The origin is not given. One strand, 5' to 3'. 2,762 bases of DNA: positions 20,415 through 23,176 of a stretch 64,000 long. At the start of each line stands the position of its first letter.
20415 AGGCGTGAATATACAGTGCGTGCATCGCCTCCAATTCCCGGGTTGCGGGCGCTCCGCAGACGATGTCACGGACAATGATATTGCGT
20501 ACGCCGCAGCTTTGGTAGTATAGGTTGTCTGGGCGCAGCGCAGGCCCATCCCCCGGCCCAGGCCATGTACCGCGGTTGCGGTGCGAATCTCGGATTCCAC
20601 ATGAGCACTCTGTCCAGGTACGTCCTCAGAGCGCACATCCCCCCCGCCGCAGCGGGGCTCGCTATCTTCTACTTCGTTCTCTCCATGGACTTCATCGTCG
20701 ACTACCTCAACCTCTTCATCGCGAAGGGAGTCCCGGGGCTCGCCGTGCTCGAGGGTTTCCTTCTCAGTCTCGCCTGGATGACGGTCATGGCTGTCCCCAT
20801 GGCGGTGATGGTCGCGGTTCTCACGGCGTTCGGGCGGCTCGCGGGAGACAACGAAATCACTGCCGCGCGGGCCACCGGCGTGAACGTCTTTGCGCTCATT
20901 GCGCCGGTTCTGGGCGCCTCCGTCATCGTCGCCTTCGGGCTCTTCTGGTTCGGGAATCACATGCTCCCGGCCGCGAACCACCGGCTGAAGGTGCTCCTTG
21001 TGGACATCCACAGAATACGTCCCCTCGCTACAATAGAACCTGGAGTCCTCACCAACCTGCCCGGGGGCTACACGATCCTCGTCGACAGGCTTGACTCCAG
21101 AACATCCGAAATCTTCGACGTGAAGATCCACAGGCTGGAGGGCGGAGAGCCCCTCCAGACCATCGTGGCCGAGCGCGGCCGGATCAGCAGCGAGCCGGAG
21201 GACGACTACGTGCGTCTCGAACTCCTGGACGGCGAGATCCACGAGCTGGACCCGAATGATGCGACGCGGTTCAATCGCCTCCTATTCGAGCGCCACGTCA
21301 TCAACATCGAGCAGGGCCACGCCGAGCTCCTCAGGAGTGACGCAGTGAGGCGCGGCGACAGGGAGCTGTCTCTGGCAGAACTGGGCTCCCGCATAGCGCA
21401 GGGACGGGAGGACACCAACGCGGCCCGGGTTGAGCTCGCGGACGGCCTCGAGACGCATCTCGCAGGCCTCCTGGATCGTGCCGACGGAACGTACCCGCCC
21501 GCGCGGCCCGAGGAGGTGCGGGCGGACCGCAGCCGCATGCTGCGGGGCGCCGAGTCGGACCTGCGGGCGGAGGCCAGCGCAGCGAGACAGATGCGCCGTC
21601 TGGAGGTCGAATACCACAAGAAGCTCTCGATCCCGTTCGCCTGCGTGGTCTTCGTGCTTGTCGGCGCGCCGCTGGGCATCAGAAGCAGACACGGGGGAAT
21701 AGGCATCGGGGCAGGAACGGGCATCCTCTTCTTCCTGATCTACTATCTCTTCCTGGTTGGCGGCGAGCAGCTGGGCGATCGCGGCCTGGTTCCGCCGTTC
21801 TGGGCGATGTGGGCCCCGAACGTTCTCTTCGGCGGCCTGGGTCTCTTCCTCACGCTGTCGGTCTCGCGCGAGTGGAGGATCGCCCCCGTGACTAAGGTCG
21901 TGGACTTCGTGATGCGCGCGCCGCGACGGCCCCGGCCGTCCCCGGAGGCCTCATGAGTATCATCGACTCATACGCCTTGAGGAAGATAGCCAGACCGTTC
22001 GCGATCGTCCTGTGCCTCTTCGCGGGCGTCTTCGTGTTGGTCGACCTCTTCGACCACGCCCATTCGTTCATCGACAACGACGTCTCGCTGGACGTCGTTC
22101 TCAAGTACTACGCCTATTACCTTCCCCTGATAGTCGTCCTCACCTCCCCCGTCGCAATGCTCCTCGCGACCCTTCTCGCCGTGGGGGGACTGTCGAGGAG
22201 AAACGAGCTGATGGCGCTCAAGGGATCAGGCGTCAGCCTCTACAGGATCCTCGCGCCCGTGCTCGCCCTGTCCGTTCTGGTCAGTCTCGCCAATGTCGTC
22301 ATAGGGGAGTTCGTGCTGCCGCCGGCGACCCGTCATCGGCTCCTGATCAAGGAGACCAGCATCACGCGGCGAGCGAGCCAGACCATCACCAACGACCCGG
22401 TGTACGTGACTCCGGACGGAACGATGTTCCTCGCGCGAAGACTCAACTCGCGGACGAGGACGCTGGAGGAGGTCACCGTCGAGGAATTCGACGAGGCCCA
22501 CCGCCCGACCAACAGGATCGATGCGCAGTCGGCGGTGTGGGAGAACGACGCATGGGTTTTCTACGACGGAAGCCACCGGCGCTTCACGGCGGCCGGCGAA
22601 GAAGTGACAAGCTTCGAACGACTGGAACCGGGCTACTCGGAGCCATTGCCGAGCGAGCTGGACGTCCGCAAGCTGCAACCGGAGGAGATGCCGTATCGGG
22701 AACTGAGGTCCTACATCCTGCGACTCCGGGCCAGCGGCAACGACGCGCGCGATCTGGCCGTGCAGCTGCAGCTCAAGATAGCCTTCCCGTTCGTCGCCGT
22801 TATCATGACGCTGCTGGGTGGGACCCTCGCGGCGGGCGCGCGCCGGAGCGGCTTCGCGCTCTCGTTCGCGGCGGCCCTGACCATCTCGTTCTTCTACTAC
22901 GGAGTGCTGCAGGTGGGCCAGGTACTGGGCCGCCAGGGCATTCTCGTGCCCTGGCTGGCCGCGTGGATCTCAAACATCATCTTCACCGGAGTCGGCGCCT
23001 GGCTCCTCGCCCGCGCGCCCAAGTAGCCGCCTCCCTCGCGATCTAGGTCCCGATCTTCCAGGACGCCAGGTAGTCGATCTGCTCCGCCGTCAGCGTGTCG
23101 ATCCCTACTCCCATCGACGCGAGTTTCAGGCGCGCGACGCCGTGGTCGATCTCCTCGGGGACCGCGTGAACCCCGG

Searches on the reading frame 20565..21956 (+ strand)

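Call 32: search_protein_families(library=pfam, proteins=[window:20565-21956:+], max_evalue=0.00001)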
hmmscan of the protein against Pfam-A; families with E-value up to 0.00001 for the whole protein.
window:20565-21956:+ (463 aa): 1 family
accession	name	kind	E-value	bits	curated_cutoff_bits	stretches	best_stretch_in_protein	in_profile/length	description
PF03739.19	LptF_LptG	-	5e-82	276.2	27.9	2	18-292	1-272/353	Lipopolysaccharide export system permease LptF/LptG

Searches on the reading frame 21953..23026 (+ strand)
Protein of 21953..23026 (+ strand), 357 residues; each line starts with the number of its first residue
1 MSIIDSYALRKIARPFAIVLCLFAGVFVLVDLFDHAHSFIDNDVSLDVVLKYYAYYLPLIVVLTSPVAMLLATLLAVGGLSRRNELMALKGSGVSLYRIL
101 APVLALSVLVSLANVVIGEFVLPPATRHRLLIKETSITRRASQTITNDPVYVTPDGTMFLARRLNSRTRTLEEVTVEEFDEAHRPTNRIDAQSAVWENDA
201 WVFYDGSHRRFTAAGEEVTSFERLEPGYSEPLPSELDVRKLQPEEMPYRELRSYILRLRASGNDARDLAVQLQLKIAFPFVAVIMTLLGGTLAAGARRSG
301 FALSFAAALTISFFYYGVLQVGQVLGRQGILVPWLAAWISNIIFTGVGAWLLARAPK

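Call 67: search_protein_families(library=pfam, proteins=[window:21953-23026:+], max_evalue=0.001)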
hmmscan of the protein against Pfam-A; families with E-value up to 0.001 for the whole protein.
window:21953-23026:+ (357 aa): 1 family
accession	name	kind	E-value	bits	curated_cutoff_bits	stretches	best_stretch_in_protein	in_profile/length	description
PF03739.19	LptF_LptG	-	1.7e-86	290.9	27.9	1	7-354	2-353/353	Lipopolysaccharide export system permease LptF/LptG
